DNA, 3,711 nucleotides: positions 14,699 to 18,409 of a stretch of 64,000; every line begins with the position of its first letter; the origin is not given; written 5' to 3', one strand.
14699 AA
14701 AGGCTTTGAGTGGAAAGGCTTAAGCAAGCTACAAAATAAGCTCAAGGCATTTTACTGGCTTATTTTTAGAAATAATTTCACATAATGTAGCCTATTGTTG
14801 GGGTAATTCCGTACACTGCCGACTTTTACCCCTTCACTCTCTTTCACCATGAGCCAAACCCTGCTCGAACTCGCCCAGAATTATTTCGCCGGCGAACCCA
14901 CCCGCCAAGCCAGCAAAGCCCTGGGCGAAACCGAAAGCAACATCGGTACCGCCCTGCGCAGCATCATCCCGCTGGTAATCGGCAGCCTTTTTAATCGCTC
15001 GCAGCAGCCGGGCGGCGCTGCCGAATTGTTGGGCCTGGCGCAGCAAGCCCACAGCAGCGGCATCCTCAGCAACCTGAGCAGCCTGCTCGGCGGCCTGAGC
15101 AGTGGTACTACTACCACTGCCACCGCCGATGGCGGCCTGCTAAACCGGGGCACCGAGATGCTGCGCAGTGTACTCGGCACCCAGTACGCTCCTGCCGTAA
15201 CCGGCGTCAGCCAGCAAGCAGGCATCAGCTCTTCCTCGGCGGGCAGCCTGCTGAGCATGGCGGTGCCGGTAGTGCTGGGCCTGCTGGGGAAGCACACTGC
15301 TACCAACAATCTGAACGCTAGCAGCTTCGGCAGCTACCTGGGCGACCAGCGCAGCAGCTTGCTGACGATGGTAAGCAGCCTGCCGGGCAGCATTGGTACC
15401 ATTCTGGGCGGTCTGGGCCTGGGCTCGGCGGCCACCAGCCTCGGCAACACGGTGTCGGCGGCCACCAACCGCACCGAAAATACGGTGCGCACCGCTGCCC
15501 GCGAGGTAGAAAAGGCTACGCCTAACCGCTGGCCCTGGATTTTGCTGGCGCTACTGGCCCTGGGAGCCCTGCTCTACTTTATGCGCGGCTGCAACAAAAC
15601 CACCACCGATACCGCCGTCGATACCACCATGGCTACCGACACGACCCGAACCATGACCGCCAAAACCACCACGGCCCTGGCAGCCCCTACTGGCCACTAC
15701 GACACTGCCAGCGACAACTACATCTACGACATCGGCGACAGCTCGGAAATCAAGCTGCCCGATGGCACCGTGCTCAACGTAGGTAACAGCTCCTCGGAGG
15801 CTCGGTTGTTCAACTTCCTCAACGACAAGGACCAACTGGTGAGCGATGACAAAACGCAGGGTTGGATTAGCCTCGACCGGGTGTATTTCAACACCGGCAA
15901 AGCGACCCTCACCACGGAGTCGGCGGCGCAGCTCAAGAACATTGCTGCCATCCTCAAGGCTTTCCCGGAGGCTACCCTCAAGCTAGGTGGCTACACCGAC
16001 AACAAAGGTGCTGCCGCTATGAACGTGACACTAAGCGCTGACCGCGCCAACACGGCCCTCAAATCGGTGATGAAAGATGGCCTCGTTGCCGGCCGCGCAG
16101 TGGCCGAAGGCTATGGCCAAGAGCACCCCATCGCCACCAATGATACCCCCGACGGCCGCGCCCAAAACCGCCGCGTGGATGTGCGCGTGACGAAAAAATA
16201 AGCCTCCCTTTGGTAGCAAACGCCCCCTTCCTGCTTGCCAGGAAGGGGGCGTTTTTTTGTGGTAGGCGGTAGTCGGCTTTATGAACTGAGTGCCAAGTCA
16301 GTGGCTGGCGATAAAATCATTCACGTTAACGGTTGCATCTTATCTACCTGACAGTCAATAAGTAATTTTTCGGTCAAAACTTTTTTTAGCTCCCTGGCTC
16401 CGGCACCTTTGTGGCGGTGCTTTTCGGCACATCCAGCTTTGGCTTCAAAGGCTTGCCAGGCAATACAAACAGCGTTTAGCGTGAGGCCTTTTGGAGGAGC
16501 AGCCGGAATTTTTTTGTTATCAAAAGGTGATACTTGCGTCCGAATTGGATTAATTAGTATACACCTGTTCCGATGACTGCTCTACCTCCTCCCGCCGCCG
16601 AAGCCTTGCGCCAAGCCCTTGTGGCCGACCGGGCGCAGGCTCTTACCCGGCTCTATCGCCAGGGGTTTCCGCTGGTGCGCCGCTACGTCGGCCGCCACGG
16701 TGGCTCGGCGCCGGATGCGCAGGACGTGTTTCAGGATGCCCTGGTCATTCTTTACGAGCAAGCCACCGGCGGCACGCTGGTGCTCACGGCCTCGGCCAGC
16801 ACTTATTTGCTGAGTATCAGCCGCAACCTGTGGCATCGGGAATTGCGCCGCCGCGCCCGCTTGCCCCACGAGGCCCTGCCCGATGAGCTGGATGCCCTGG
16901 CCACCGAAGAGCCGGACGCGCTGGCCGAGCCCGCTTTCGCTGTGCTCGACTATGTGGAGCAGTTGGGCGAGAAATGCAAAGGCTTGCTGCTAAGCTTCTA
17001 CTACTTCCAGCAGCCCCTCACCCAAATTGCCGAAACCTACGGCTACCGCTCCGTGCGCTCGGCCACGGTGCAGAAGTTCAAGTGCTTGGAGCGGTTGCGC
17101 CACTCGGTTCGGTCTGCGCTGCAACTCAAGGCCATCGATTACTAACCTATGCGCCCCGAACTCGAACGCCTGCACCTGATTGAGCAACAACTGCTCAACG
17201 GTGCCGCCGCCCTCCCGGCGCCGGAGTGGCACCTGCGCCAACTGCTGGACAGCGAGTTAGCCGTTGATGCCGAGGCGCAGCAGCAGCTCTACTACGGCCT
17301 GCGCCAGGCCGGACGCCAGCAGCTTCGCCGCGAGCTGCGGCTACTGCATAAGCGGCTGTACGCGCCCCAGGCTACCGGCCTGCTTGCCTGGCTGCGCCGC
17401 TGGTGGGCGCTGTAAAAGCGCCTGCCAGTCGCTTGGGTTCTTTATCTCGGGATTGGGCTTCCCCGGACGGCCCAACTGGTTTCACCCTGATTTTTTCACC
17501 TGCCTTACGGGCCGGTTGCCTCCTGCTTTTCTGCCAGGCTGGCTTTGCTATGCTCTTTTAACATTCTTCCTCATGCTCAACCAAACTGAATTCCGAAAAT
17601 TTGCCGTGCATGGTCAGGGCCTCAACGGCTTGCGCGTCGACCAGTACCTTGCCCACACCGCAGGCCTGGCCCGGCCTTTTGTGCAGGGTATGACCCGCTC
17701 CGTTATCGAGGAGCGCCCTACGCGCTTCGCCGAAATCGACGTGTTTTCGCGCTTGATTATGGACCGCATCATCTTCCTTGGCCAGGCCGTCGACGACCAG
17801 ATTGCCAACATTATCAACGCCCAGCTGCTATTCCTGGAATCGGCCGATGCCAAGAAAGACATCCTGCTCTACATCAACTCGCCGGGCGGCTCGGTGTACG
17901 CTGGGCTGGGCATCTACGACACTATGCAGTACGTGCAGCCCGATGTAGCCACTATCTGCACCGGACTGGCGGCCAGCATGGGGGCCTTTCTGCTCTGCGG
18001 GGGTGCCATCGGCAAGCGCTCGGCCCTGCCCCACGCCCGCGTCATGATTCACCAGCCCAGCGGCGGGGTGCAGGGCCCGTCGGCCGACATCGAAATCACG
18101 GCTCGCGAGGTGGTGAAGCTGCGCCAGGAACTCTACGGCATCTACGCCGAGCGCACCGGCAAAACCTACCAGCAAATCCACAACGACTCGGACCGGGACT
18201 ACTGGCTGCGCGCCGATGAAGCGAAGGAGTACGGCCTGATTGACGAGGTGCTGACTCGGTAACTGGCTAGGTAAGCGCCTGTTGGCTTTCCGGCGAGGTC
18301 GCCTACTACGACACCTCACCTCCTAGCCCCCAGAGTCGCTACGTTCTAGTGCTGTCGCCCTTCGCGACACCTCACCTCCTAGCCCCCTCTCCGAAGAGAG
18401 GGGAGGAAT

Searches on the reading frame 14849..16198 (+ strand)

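Call 20: search_protein_families(library=pfam, proteins=[window:14849-16198:+], max_evalue=0.00001)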
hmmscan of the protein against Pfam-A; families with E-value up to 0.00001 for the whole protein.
window:14849-16198:+ (450 aa): 2 families
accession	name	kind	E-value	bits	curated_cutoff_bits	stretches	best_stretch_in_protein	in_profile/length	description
PF06078.17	DUF937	-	6.6e-23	82.1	25.4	1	11-148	5-134/135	Bacterial protein of unknown function (DUF937)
PF00691.25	OmpA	-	1.2e-18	67.6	27.2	1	346-441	1-98/98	OmpA family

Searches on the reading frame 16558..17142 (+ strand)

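Call 21: search_protein_families(library=pfam, proteins=[window:16558-17142:+], max_evalue=0.00001)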
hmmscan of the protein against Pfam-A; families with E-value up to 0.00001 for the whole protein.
window:16558-17142:+ (195 aa): 1 family
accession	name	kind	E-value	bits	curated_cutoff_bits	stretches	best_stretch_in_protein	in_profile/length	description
PF04542.20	Sigma70_r2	-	9.6e-10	38.6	24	1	32-101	1-70/71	Sigma-70 region 2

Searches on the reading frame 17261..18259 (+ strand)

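Call 21: search_protein_families(library=pfam, proteins=[window:17261-18259:+], max_evalue=0.00001)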
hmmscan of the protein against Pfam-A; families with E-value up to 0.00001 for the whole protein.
window:17261-18259:+ (333 aa): 1 family
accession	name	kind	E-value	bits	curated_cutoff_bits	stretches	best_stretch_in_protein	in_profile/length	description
PF00574.28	CLP_protease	-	2.1e-77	259.6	20.2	1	159-332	7-180/182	Clp protease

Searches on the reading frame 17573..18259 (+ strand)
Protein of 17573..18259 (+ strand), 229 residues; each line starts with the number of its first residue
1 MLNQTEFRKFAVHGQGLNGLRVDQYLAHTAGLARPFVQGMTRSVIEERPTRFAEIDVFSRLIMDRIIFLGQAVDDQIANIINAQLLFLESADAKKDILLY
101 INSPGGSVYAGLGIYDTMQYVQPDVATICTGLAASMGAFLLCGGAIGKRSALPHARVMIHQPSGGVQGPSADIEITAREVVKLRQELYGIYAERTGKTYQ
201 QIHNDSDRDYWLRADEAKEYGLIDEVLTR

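Call 50: find_homologous_proteins(query=window:17573-18259:+, max_evalue=1e-30)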
Query seq(229 aa) (229 aa): 8000 proteins with E <= 1e-30 among 8000 candidates; the best 120 are listed.
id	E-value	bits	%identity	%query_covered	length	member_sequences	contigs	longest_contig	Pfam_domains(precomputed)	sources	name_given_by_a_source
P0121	3.6e-136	470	93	100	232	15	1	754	PF00574.29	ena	-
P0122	4.0e-136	469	92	100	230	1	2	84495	PF00574.29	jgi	jgi:ATP-dependent Clp protease protease subunit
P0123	4.0e-136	469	92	100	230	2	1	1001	PF00574.29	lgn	-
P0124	4.2e-136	469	92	100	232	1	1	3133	PF00574.29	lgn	-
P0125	5.5e-136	469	92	100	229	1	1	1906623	PF00574.29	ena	-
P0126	5.5e-136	469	93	100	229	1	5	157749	PF00574.29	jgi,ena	-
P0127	2.0e-135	467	91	100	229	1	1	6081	PF00574.29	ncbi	-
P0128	3.9e-135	466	91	100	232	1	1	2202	PF00574.29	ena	-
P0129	7.3e-135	465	92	100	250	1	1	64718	PF00574.29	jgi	jgi:ATP-dependent Clp protease protease subunit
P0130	7.9e-135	465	92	100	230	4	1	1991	PF00574.29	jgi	jgi:ATP-dependent Clp protease protease subunit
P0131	1.1e-134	465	91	100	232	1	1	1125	PF00574.29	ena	-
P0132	1.5e-134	464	91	100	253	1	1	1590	PF00574.29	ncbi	-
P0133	1.9e-134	464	91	100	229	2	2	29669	PF00574.29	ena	-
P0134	1.9e-134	464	91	100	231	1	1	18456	PF00574.29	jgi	jgi:ATP-dependent Clp protease protease subunit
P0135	2.0e-134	464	91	100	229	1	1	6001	PF00574.29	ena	-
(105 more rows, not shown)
